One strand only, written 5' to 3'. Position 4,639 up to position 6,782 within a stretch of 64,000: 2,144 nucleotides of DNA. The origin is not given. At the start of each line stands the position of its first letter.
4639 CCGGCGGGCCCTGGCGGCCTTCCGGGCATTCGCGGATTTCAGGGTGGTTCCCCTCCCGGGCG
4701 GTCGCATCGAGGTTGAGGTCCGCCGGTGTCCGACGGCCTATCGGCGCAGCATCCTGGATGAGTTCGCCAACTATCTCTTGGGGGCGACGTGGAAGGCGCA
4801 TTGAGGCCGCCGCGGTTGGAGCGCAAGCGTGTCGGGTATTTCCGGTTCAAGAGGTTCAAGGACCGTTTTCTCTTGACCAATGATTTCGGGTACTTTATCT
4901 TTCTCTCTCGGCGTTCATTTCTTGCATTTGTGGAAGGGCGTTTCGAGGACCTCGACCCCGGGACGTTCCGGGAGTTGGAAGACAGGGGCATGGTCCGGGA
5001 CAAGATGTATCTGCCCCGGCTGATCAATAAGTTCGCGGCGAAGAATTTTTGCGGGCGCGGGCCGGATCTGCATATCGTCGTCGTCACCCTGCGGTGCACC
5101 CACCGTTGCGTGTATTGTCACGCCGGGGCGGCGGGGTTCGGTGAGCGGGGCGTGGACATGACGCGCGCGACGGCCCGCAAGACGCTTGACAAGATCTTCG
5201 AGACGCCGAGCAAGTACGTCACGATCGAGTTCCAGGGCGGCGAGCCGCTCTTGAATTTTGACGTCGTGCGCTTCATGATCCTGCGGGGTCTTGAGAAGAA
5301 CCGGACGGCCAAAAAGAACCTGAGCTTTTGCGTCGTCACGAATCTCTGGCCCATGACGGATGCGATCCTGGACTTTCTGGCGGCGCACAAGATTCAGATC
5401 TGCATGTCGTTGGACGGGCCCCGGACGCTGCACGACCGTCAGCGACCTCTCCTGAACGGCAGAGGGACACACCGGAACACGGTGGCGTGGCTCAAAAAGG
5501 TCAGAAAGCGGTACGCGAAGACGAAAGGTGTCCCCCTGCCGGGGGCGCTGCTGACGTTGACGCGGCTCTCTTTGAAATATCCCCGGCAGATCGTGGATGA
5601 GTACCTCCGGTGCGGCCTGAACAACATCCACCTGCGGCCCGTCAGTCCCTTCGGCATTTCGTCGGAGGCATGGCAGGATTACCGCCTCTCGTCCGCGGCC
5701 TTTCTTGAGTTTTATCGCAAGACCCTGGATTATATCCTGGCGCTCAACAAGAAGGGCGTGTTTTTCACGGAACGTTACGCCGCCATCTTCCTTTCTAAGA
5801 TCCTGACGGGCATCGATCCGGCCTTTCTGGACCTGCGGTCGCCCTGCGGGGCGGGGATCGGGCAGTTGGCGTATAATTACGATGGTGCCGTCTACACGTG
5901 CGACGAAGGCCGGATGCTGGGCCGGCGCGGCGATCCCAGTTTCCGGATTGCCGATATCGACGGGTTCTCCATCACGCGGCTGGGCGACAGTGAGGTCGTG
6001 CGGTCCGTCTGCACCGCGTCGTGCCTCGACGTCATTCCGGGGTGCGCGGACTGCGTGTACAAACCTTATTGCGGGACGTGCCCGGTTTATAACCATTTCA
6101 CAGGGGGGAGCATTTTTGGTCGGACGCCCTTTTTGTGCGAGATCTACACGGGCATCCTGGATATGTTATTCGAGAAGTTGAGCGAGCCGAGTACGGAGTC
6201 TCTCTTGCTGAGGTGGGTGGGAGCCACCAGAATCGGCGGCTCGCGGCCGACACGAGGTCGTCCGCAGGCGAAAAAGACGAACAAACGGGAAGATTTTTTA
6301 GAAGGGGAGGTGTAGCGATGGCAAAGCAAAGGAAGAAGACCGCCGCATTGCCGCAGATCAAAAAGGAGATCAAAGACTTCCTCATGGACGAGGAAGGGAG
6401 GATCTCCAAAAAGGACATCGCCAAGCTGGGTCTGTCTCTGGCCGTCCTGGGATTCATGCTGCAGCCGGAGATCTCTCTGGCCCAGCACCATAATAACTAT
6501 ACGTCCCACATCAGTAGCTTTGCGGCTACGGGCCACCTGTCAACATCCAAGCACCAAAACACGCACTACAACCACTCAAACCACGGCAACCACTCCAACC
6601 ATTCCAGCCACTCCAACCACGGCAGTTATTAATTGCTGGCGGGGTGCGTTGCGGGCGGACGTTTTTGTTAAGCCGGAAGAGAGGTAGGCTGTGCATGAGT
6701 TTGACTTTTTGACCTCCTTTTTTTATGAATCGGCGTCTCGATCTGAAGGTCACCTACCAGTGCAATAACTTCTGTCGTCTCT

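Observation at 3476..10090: Expanded His-Xaa-Ser (Hxs) radical-SAM peptide operon: ten coupled genes, about half outside the described HxsABCD core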

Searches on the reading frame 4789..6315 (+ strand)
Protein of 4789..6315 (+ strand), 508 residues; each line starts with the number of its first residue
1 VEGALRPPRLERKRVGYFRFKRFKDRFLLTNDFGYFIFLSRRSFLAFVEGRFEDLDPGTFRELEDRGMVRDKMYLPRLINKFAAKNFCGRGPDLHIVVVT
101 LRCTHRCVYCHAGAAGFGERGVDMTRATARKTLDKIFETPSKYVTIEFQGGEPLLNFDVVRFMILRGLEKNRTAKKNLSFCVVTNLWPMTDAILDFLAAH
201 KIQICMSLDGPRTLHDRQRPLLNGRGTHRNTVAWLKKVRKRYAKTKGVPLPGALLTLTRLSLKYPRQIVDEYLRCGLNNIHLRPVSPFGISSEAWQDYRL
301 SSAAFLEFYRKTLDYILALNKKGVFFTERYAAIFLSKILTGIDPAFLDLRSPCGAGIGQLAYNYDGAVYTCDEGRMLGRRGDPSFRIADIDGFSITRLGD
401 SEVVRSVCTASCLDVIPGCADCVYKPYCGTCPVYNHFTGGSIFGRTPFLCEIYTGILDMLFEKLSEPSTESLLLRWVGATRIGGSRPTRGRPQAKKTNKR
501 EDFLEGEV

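Call 3: search_protein_families(library=ncbifam, proteins=[window:4789-6315:+], max_evalue=0.01)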
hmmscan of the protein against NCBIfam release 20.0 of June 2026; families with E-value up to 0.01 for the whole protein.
window:4789-6315:+ (508 aa): 56 families (the best 25 are shown)
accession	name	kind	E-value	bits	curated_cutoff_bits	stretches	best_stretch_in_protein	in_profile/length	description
TIGR03978.1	rSAM_paired_1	equivalog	1.9e-141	472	370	1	17-477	3-466/466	His-Xaa-Ser system radical SAM maturase HxsB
TIGR04064.1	rSAM_nif11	equivalog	2.3e-38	132.1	518.7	1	97-464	82-433/459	nif11-like peptide radical SAM maturase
NF047865.1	rSAM_PapB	equivalog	1.1e-34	120.2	340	1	97-442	7-327/330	PapB family radical SAM/SPASM ranthipeptide maturase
TIGR03906.1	quino_hemo_SAM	equivalog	2.6e-27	95.6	453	1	96-372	97-364/467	quinohemoprotein amine dehydrogenase maturation protein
TIGR03974.1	rSAM_six_Cys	equivalog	2.8e-27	95.7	425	1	99-452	103-437/451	thioether cross-link-forming SCIFF peptide maturase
NF040492.1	not_ScfB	exception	1.5e-25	90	855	1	99-435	101-419/450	ScfB-related radical SAM/SPASM orphan maturase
TIGR04083.1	rSAM_pep_methan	hypoth_equivalog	5.3e-24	84.8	300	1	97-466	4-345/376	TIGR04083 family peptide-modifying radical SAM enzyme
TIGR04068.1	rSAM_ocin_clost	equivalog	1.8e-23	83.1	500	1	96-243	87-237/462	Cys-rich peptide radical SAM maturase CcpM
TIGR03942.1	sulfatase_rSAM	equivalog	1.3e-22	80.4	349.45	1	99-464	7-357/363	anaerobic sulfatase maturase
NF038107.1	rSAM_NF038107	equivalog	6e-22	78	600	1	50-247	41-242/444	Cys-every-fifth radical SAM/SPASM peptide maturase CefB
NF035951.1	rSAM_RumMC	equivalog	2.6e-20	72.6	720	1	96-238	115-259/510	RumMC family radical SAM sactipeptide maturase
TIGR04163.1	rSAM_cobopep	equivalog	2.1e-19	69.6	375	1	100-461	71-416/428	peptide-modifying radical SAM enzyme CbpB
NF041707.1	rSAM_YhhB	equivalog_domain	4.9e-18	65.2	445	1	96-243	5-157/369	cyclophane-forming radical SAM/SPASM peptide maturase YhhB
TIGR04280.1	geopep_mat_rSAM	hypoth_equivalog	1.4e-17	63.8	400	1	96-239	87-231/428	geopeptide radical SAM maturase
TIGR04115.1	rSAM_Cxxx_rpt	equivalog_domain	3.3e-17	63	350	1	98-452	7-348/359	radical SAM peptide maturase, CXXX-repeat target family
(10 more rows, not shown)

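Call 4: search_protein_families(library=pfam, proteins=[window:4789-6315:+], max_evalue=0.01)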
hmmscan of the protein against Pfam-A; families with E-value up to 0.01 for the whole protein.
window:4789-6315:+ (508 aa): 2 families
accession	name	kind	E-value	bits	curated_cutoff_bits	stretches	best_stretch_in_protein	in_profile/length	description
PF04055.27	Radical_SAM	-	9.6e-14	52.3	29.5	1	97-242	1-140/166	Radical SAM superfamily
PF13353.11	Fer4_12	-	4.2e-08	34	22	1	92-203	4-112/137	4Fe-4S single cluster domain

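Call 50: search_protein_families(library=padloc, proteins=[window:4789-6315:+], max_evalue=0.001)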
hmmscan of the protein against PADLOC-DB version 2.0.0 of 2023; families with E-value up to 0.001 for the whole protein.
window:4789-6315:+ (508 aa): 2 families
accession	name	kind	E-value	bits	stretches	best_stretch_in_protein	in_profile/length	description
PDLC02903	pVip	-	2.8e-08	31.5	1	99-231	6-118/257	Viperins not associated with kinases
PDLC02904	pVip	-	2.9e-05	21.7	1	99-219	9-118/262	Viperins associated with kinases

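Call 52: find_related_loci(query=A4, collection=metagenome_contigs, flank=10000)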
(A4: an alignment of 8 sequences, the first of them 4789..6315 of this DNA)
Query A4 (508 aa) in metagenome_contigs; peptide patterns used: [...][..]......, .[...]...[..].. (x = any residue, [..] = any of these).
600 stretches matched a pattern (row limit reached: there are more); 556 encode a relative of the query (tblastn E <= 1e-3); the best 80 are kept; 80 distinct loci.
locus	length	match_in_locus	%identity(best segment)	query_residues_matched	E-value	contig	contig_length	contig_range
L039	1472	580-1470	100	1-297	0e+0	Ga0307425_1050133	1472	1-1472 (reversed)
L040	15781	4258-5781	77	1-508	0e+0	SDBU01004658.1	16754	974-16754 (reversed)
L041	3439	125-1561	48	2-478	3e-166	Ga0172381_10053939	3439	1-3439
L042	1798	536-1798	53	18-440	1e-160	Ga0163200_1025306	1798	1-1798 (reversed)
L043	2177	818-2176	47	2-452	2e-158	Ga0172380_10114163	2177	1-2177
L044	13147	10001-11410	47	13-481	1e-146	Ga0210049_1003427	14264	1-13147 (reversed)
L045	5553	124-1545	46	9-478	5e-147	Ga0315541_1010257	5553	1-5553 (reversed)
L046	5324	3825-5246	46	9-478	2e-147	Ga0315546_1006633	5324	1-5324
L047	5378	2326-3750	45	4-477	4e-146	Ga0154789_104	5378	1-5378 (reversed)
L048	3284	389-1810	45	9-477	7e-151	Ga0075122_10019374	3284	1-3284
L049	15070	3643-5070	47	5-476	1e-144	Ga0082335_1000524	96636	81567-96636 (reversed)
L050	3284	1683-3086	47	15-481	2e-149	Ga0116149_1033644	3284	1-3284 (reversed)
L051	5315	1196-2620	45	4-477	4e-144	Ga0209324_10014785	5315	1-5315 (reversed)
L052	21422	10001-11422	49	7-477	2e-142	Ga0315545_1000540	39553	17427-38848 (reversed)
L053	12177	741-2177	45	5-480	8e-142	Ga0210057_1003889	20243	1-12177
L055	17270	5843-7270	46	9-477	8e-140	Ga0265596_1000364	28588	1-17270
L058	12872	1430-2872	44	5-477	7e-138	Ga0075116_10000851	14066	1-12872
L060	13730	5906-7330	45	9-477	2e-136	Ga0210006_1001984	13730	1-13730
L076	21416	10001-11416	45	6-476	9e-132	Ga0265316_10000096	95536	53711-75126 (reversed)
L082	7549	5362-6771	43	12-477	4e-130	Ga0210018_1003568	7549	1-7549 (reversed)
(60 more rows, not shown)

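Call 77: search_protein_families(library=ncbifam, proteins=[L076:12501-12833:+, L055:7970-8278:+, L082:6883-7194:+, L060:12439-12795:+, L049:5813-6106:+, L076:12848-14689:+, L052:12519-14504:+, L049:7003-8874:+, L058:2953-3294:+], max_evalue=0.00001)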
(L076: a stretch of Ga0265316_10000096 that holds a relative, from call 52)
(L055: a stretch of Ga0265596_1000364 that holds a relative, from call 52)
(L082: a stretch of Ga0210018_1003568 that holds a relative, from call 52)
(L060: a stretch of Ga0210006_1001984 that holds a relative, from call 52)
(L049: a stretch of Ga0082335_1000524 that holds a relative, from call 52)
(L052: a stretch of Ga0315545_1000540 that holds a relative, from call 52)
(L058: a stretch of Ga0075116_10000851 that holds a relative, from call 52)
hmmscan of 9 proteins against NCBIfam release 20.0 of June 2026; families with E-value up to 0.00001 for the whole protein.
L076:12501-12833:+ (111 aa): 2 families
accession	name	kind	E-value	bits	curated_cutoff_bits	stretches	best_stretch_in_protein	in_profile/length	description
NF038313.3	HisXaaSer_A4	exception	5.8e-21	75.2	55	1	8-111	1-93/93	His-Xaa-Ser repeat protein HxsA4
NF038309.1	HisXaaSer_A3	equivalog_domain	4.5e-12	45.6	65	1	8-59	1-52/81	His-Xaa-Ser repeat protein HxsA3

L055:7970-8278:+ (103 aa): 2 families
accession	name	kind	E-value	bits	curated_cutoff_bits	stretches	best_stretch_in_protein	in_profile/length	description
NF038313.3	HisXaaSer_A4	exception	1.3e-19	70.9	55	1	12-103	2-93/93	His-Xaa-Ser repeat protein HxsA4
NF038309.1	HisXaaSer_A3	equivalog_domain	2.4e-12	46.5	65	1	12-98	2-80/81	His-Xaa-Ser repeat protein HxsA3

L082:6883-7194:+ (104 aa): 2 families
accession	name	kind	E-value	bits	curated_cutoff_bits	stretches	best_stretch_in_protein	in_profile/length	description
NF038313.3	HisXaaSer_A4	exception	6.2e-27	94.3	55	1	9-103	1-92/93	His-Xaa-Ser repeat protein HxsA4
NF038309.1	HisXaaSer_A3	equivalog_domain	6.9e-15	54.6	65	1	10-92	2-79/81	His-Xaa-Ser repeat protein HxsA3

L060:12439-12795:+ (119 aa): 3 families
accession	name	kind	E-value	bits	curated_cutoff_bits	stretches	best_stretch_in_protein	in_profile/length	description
NF038313.3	HisXaaSer_A4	exception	1.4e-25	90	55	2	9-101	1-90/93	His-Xaa-Ser repeat protein HxsA4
NF038309.1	HisXaaSer_A3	equivalog_domain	6.1e-15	54.8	65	1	10-92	2-79/81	His-Xaa-Ser repeat protein HxsA3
NF038329.2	gly_rich_SclB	equivalog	3.3e-06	26.3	325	1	68-113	140-185/442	LPXTG-anchored collagen-like adhesin Scl2/SclB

L049:5813-6106:+ (98 aa): 1 family
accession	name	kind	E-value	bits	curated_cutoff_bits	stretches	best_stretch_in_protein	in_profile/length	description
NF038309.1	HisXaaSer_A3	equivalog_domain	3.1e-07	30.1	65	0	14-95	2-79/81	His-Xaa-Ser repeat protein HxsA3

L076:12848-14689:+ (614 aa): 66 families (the best 25 are shown)
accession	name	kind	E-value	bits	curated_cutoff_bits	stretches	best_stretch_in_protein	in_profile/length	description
NF038332.1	rSAM_rare_HxsC4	exception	5.3e-53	180.3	500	2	322-549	15-250/335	radical SAM protein HxsC4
NF047865.1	rSAM_PapB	equivalog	1.3e-38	133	340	1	17-205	5-214/330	PapB family radical SAM/SPASM ranthipeptide maturase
TIGR03977.1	rSAM_pair_HxsC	equivalog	8.4e-37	126.6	267.9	2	325-555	29-265/292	His-Xaa-Ser system radical SAM maturase HxsC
TIGR02668.1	moaA_archaeal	equivalog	1.4e-27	96.5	325.25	1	323-507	12-198/303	GTP 3',8-cyclase MoaA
TIGR04064.1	rSAM_nif11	equivalog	2.8e-27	95.6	518.7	1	16-124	79-193/459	nif11-like peptide radical SAM maturase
TIGR02666.1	moaA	equivalog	6e-27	94.5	284.05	2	325-495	14-190/336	GTP 3',8-cyclase MoaA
TIGR03978.1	rSAM_paired_1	equivalog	1.1e-26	93.6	370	1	18-124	86-197/466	His-Xaa-Ser system radical SAM maturase HxsB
TIGR04545.1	rSAM_ahbD_hemeb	equivalog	3.5e-26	92.4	500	1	327-503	6-183/339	heme b synthase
NF001199.0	PRK00164.2-1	equivalog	2.9e-25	89.1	231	1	324-480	15-173/308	GTP 3',8-cyclase MoaA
NF045646.2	rSAM_Se_TrsS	equivalog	1.7e-23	82.9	490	1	325-481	90-250/441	radical SAM (seleno)protein TrsS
NF045702.1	rSAM_GDGT_ether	equivalog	1.8e-23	82.9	450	1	323-480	88-251/486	tetraether lipid synthase Tes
TIGR04317.1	W_rSAM_matur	equivalog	3.3e-23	82.4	380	2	320-493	3-182/349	tungsten cofactor oxidoreductase radical SAM maturase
TIGR03906.1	quino_hemo_SAM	equivalog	1.9e-22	79.6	453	1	17-124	96-210/467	quinohemoprotein amine dehydrogenase maturation protein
TIGR04055.1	rSAM_NirJ2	equivalog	3.1e-22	79.5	500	1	330-502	9-181/326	putative heme d1 biosynthesis radical SAM protein NirJ2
TIGR04068.1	rSAM_ocin_clost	equivalog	1.2e-21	77.2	500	1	15-161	84-241/462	Cys-rich peptide radical SAM maturase CcpM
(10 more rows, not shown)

L052:12519-14504:+ (662 aa): 71 families (the best 25 are shown)
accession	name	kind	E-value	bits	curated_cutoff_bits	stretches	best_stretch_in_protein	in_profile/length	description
NF038332.1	rSAM_rare_HxsC4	exception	1e-43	149.8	500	1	363-656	13-334/335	radical SAM protein HxsC4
TIGR03977.1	rSAM_pair_HxsC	equivalog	3.1e-37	128.1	267.9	2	371-599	32-265/292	His-Xaa-Ser system radical SAM maturase HxsC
NF047865.1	rSAM_PapB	equivalog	1.1e-34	120.2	340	1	56-246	5-206/330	PapB family radical SAM/SPASM ranthipeptide maturase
TIGR02666.1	moaA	equivalog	9.4e-31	107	284.05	2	51-202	7-166/336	GTP 3',8-cyclase MoaA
TIGR03978.1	rSAM_paired_1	equivalog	5e-27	94.8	370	1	56-195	85-232/466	His-Xaa-Ser system radical SAM maturase HxsB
TIGR04545.1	rSAM_ahbD_hemeb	equivalog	7e-27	94.7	500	2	370-540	6-176/339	heme b synthase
TIGR04466.1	rSAM_BlsE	equivalog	2.8e-26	92.8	400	2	367-540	6-176/327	cytosylglucuronate decarboxylase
TIGR02668.1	moaA_archaeal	equivalog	3.3e-26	92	325.25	2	366-534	12-181/303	GTP 3',8-cyclase MoaA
TIGR04317.1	W_rSAM_matur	equivalog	9.6e-26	90.7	380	2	364-534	4-179/349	tungsten cofactor oxidoreductase radical SAM maturase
TIGR04053.2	TIGR04053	equivalog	2.7e-24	86.1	395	2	373-545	17-193/366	TIGR04053 family radical SAM/SPASM domain-containing protein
TIGR04064.1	rSAM_nif11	equivalog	7.9e-24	84.2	518.7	1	54-173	78-206/459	nif11-like peptide radical SAM maturase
TIGR04068.1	rSAM_ocin_clost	equivalog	8.5e-24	84.2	500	1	56-190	86-232/462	Cys-rich peptide radical SAM maturase CcpM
NF038283.1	viperin_w_prok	equivalog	2.3e-23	82.8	180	2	60-201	8-163/281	viperin family antiviral radical SAM protein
TIGR04055.1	rSAM_NirJ2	equivalog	5.4e-23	82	500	1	373-546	9-181/326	putative heme d1 biosynthesis radical SAM protein NirJ2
NF001199.0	PRK00164.2-1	equivalog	4.5e-22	78.6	231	2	56-153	14-109/308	GTP 3',8-cyclase MoaA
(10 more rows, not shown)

L049:7003-8874:+ (624 aa): 37 families (the best 25 are shown)
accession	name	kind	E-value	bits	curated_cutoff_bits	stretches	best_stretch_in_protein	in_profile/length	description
NF038332.1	rSAM_rare_HxsC4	exception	5.1e-49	167.2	500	1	4-295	14-334/335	radical SAM protein HxsC4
TIGR03977.1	rSAM_pair_HxsC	equivalog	3.7e-31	108.1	267.9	1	14-242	35-269/292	His-Xaa-Ser system radical SAM maturase HxsC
TIGR04053.2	TIGR04053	equivalog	8.9e-24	84.4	395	1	14-186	18-194/366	TIGR04053 family radical SAM/SPASM domain-containing protein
TIGR04545.1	rSAM_ahbD_hemeb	equivalog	5.9e-23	81.8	500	1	13-172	9-169/339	heme b synthase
TIGR04054.1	rSAM_NirJ1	equivalog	1.2e-21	76.9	650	1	13-185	45-217/387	putative heme d1 biosynthesis radical SAM protein NirJ1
TIGR04347.1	pseudo_SAM_Halo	equivalog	2.1e-19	70.1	525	1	13-179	47-211/390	TIGR04347 family pseudo-SAM/SPASM protein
TIGR04051.1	rSAM_NirJ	equivalog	8.8e-19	67.7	515.45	1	14-186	12-184/354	heme d1 biosynthesis radical SAM protein NirJ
TIGR04055.1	rSAM_NirJ2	equivalog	2e-18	67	500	1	9-185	5-181/326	putative heme d1 biosynthesis radical SAM protein NirJ2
TIGR04546.1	rSAM_ahbC_deAc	equivalog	4.3e-18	65.3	650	1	14-185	49-220/390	12,18-didecarboxysiroheme deacetylase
NF045646.2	rSAM_Se_TrsS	equivalog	1.9e-15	56.4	490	1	14-167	96-253/441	radical SAM (seleno)protein TrsS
NF045702.1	rSAM_GDGT_ether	equivalog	4e-15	55.4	450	1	14-163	96-251/486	tetraether lipid synthase Tes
TIGR02668.1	moaA_archaeal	equivalog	4.2e-15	55.5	325.25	1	13-183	19-191/303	GTP 3',8-cyclase MoaA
TIGR04466.1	rSAM_BlsE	equivalog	7.3e-15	55.2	400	1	13-176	12-173/327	cytosylglucuronate decarboxylase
NF045574.1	sacti_mat_StsB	exception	8.1e-15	54.6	625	1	14-184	106-275/466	StsB family radical SAM/SPASM domain sactipeptide maturase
TIGR03913.1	rad_SAM_trio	equivalog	5e-14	51.5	591.75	1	12-216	27-232/477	GDL motif peptide-associated radical SAM/SPASM maturase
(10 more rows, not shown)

L058:2953-3294:+ (114 aa): 2 families
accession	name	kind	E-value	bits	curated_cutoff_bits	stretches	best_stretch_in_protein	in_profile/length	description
NF038313.3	HisXaaSer_A4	exception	1.3e-19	70.9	55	2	7-99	1-90/93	His-Xaa-Ser repeat protein HxsA4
NF038309.1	HisXaaSer_A3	equivalog_domain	1.5e-16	59.9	65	1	8-92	2-78/81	His-Xaa-Ser repeat protein HxsA3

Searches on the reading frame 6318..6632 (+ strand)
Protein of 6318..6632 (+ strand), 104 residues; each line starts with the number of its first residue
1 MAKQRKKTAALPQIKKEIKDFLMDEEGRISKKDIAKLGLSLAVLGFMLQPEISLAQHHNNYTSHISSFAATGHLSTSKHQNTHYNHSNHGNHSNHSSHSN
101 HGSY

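Call 3: search_protein_families(library=ncbifam, proteins=[window:6318-6632:+], max_evalue=0.01)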
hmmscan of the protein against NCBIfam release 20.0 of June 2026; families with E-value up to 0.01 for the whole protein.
window:6318-6632:+ (104 aa): 2 families
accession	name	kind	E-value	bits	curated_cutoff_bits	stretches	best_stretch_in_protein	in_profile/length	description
NF038309.1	HisXaaSer_A3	equivalog_domain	3.1e-11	42.9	65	1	11-97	2-81/81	His-Xaa-Ser repeat protein HxsA3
NF038313.3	HisXaaSer_A4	exception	5.4e-08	33.6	55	1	11-103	2-92/93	His-Xaa-Ser repeat protein HxsA4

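Call 4: search_protein_families(library=pfam, proteins=[window:6318-6632:+], max_evalue=0.01)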
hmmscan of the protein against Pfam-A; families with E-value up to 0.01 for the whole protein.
window:6318-6632:+ (104 aa): 0 families

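Call 50: search_protein_families(library=padloc, proteins=[window:6318-6632:+], max_evalue=0.001)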
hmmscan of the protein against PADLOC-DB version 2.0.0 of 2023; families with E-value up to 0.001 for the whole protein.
window:6318-6632:+ (104 aa): 0 families
